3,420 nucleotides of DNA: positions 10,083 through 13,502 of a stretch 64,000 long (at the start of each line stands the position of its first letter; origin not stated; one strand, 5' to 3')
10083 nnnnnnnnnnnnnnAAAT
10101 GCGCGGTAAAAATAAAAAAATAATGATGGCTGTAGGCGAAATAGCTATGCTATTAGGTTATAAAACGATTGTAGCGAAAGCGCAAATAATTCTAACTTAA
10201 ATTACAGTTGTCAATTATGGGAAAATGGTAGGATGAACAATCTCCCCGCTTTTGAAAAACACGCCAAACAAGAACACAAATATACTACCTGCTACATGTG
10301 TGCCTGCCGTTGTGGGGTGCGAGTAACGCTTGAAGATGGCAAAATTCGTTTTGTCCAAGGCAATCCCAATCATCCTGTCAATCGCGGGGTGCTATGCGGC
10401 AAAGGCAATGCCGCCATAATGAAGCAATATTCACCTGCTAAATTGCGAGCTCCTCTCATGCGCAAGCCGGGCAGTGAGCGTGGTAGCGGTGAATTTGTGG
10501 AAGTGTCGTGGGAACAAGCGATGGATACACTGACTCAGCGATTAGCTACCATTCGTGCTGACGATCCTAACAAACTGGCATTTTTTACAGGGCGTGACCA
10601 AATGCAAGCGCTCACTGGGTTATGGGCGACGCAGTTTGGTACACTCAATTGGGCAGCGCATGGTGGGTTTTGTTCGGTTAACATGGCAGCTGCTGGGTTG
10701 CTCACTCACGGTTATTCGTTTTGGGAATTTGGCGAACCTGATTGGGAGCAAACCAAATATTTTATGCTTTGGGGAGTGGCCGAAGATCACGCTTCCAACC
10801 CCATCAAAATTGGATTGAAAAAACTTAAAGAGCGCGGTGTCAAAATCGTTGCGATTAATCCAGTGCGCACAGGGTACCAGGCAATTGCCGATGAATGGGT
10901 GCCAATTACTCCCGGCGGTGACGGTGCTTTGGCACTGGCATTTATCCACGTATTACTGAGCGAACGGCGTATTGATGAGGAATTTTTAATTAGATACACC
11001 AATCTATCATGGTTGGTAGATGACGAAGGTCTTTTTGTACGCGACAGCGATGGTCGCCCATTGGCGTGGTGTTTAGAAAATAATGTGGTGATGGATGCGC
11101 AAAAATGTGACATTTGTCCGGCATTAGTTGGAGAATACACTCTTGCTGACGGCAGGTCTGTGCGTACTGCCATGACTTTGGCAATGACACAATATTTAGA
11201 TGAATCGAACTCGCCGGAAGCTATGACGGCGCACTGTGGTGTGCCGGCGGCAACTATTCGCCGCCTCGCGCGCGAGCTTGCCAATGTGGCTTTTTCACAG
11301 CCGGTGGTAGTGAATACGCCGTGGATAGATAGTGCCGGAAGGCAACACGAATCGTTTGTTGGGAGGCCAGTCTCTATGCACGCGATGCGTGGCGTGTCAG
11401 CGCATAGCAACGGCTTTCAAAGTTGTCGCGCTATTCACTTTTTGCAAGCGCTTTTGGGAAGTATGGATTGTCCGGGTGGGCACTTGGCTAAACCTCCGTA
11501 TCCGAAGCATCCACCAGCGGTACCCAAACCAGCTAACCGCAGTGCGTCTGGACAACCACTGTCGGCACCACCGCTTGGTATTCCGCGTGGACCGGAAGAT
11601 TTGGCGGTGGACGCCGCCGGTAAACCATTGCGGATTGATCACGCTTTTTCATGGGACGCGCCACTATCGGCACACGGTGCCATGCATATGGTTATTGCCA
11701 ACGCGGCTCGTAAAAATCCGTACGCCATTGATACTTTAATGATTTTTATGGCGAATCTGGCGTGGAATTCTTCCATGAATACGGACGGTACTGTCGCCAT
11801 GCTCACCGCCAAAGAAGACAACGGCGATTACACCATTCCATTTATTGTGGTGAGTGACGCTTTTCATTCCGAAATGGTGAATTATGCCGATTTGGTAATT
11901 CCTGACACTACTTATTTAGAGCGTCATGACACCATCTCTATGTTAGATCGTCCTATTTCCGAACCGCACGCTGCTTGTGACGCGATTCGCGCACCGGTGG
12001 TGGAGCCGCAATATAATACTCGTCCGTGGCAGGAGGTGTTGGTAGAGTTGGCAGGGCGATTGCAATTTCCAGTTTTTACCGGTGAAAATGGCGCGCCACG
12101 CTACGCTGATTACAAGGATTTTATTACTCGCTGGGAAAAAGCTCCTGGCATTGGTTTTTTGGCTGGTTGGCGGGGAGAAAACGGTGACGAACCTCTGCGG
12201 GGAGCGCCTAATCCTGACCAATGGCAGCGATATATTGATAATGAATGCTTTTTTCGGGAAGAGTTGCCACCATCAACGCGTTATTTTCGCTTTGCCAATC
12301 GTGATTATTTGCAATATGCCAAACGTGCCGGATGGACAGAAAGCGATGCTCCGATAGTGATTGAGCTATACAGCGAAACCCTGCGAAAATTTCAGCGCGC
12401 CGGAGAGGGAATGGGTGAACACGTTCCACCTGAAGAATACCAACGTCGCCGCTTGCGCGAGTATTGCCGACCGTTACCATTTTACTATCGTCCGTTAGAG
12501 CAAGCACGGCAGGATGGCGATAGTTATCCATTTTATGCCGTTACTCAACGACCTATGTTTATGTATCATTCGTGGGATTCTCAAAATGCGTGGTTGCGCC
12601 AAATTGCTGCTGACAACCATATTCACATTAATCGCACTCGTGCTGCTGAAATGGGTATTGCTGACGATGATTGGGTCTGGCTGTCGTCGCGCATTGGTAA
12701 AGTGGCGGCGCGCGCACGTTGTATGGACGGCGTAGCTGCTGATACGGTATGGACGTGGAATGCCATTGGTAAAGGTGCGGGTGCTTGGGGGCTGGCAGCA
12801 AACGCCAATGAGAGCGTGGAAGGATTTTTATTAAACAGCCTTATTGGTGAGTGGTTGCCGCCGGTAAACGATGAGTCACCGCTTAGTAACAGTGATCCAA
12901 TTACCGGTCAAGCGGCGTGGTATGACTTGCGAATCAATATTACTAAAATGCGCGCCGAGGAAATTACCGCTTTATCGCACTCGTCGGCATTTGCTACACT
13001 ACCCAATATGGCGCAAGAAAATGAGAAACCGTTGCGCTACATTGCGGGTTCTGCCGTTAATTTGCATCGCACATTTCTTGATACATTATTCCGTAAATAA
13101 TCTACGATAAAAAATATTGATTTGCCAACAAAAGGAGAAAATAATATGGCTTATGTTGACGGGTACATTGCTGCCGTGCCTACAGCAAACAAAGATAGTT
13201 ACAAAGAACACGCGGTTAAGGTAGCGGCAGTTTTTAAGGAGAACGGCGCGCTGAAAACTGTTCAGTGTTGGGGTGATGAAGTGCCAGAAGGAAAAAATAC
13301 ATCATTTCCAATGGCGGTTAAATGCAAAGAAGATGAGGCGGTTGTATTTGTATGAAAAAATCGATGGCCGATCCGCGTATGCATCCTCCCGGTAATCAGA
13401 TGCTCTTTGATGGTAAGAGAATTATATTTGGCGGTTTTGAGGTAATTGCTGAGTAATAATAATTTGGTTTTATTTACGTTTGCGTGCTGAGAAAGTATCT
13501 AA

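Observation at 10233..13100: Orphan cytoplasmic Psr/Phs/SoeA-like molybdoenzyme with no Tat leader and no partner subunits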

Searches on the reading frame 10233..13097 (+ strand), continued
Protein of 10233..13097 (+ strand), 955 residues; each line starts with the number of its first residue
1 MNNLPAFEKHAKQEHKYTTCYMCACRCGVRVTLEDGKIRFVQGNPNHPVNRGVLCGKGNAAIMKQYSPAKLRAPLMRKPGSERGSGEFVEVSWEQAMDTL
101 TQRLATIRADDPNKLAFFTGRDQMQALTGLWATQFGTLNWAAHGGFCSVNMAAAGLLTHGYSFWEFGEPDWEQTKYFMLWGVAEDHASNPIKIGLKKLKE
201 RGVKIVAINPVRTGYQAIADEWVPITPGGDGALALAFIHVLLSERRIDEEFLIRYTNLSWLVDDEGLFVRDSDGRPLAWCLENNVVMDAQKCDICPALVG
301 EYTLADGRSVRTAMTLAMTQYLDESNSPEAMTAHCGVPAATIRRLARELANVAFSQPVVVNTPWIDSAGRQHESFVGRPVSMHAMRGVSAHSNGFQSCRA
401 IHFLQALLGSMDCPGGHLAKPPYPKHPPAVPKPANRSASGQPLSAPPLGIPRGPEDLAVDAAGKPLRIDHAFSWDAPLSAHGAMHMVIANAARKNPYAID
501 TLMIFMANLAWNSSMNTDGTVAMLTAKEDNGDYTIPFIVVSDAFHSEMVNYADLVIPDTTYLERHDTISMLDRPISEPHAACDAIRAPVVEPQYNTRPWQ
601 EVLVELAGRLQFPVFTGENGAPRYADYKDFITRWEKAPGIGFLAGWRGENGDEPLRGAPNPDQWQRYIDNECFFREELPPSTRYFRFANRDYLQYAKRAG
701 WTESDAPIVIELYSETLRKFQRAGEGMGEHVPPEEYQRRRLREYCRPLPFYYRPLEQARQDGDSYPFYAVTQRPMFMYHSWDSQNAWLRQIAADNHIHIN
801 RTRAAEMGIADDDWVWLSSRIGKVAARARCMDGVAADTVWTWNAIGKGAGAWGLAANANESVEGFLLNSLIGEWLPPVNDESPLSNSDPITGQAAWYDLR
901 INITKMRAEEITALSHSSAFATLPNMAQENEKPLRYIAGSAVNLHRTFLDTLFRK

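Call 26: find_encoding_contigs(protein=P0134, flank=5000, max_places=1)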
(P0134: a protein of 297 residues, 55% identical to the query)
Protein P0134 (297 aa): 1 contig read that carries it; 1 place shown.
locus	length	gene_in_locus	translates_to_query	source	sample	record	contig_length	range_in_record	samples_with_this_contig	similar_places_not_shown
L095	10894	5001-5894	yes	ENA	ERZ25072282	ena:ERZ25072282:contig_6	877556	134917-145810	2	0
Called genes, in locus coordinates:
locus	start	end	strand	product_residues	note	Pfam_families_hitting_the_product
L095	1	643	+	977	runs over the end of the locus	PF04879:Molybdop_Fe4S4, PF00384:Molybdopterin, PF01568:Molydop_binding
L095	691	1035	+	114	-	-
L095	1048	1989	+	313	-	-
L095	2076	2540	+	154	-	-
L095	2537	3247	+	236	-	PF14697:Fer4_21 (faint), PF13237:Fer4_10 (weak), PF13247:Fer4_11, PF12838:Fer4_7, PF13187:Fer4_9 (weak), PF00037:Fer4, PF12797:Fer4_2 (weak), PF12837:Fer4_6 (weak)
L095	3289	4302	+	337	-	PF28530:DUF8426, PF04471:Mrr_cat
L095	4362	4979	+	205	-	PF01810:LysE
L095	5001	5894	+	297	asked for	PF04976:DmsC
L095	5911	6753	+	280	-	PF03116:NQR2_RnfD_RnfE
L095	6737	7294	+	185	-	PF04205:FMN_bind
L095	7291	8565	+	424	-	PF01494:FAD_binding_3 (faint), PF01946:Thi4 (weak), PF00890:FAD_binding_2 (weak), PF01266:DAO, PF03486:HI0933_like (faint), PF13450:NAD_binding_8 (weak)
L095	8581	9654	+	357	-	PF01494:FAD_binding_3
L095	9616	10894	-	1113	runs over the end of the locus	PF17757:UvrB_inter, PF02559:CarD_TRCF_RID, PF00270:DEAD, PF04851:ResIII, PF00271:Helicase_C, PF03461:TRCF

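Call 43: find_encoding_contigs(protein=P0010, flank=5000, max_places=1)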
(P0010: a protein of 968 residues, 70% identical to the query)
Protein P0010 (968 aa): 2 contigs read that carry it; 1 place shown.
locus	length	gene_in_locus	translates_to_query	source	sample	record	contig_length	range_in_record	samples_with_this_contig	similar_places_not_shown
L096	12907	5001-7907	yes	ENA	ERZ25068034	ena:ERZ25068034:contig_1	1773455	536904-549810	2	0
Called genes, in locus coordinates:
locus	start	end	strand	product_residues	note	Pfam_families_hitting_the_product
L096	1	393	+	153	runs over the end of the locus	PF00383:dCMP_cyt_deam_1, PF14437:MafB19-deam, PF14439:Bd3614-deam (weak)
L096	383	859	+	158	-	PF03734:YkuD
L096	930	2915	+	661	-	PF16177:ACAS_N, PF00501:AMP-binding, PF13193:AMP-binding_C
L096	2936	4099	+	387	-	PF14743:DNA_ligase_OB_2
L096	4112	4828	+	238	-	PF00691:OmpA (weak)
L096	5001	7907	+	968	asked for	PF04879:Molybdop_Fe4S4, PF00384:Molybdopterin, PF01568:Molydop_binding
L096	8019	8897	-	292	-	PF13964:Beta-prop_Calicin (faint), PF24996:NANM (faint), PF25210:Kelch_FKB95 (faint), PF25852:DUF6242_C, PF01344:Kelch_1 (faint), PF13415:Beta-prop_FBX42, PF24681:Kelch_KLHDC2_KLHL20_DRC7, PF13415:Beta-prop_FBX42, +2 more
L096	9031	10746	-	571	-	PF11924:IAT_beta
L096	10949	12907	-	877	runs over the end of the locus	PF11924:IAT_beta, PF13964:Beta-prop_Calicin, PF24681:Kelch_KLHDC2_KLHL20_DRC7, PF13415:Beta-prop_FBX42, PF24981:Beta-prop_ATRN-LZTR1, PF25852:DUF6242_C, PF13415:Beta-prop_FBX42 (weak), PF24681:Kelch_KLHDC2_KLHL20_DRC7, +5 more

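Call 46: find_encoding_contigs(protein=P0123, flank=5000, max_places=2)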
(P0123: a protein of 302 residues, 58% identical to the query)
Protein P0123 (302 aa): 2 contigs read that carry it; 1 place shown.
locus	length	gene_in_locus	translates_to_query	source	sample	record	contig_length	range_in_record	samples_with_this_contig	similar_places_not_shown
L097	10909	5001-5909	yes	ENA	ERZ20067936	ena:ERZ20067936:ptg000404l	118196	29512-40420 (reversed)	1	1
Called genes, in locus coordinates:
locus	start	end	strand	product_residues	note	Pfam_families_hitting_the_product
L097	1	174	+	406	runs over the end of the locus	PF13784:Fic_N, PF02661:Fic, PF21248:SoFic-like_C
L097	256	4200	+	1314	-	PF18076:FGAR-AT_N, PF18072:FGAR-AT_linker, PF02769:AIRS_C, PF22689:FGAR-AT_PurM_N-like, PF02769:AIRS_C, PF13507:GATase_5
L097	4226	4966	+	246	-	PF12797:Fer4_2 (weak), PF12838:Fer4_7 (weak), PF13237:Fer4_10 (weak), PF13247:Fer4_11, PF12838:Fer4_7, PF12797:Fer4_2 (weak), PF12837:Fer4_6 (weak), PF00037:Fer4, +3 more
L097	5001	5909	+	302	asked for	PF04976:DmsC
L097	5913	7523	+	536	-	PF05066:HARE-HTH (faint)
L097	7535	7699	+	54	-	-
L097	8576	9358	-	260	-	PF01026:TatD_DNase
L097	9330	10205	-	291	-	PF13177:DNA_pol3_delta2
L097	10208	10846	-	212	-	PF02223:Thymidylate_kin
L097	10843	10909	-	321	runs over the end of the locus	PF02618:YceG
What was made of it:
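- Tried and rejected: The look-ups of P0134 and P0123 landed in other samples, though they yielded the interrupted operon L095 and another solitary soeBC pair, L097 (calls 26, 46).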

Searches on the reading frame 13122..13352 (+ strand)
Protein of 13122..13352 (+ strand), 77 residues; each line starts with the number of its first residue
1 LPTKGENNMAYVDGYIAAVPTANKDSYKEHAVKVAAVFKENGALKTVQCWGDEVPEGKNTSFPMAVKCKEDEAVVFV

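Call 38: search_protein_families(library=pfam, proteins=[window:13122-13352:+], max_evalue=0.0001)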
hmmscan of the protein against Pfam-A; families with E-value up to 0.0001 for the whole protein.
window:13122-13352:+ (77 aa): 1 family
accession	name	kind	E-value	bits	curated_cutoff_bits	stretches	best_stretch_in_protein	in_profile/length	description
PF07237.17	DUF1428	-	1.3e-27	96.5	27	1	11-76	2-67/102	Protein of unknown function (DUF1428)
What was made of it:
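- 13122..13355 (+): Truncated DUF1428 gene directly downstream of soeA, in the position where soeB sits in canonical operons. It is context, not part of the enzyme. The Pfam DUF1428 match covers profile positions 2-67 of 102 (call 38).
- Checked: The next gene (13122-13355) is a DUF1428 fragment covering profile positions 2-67 of 102 (call 38).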
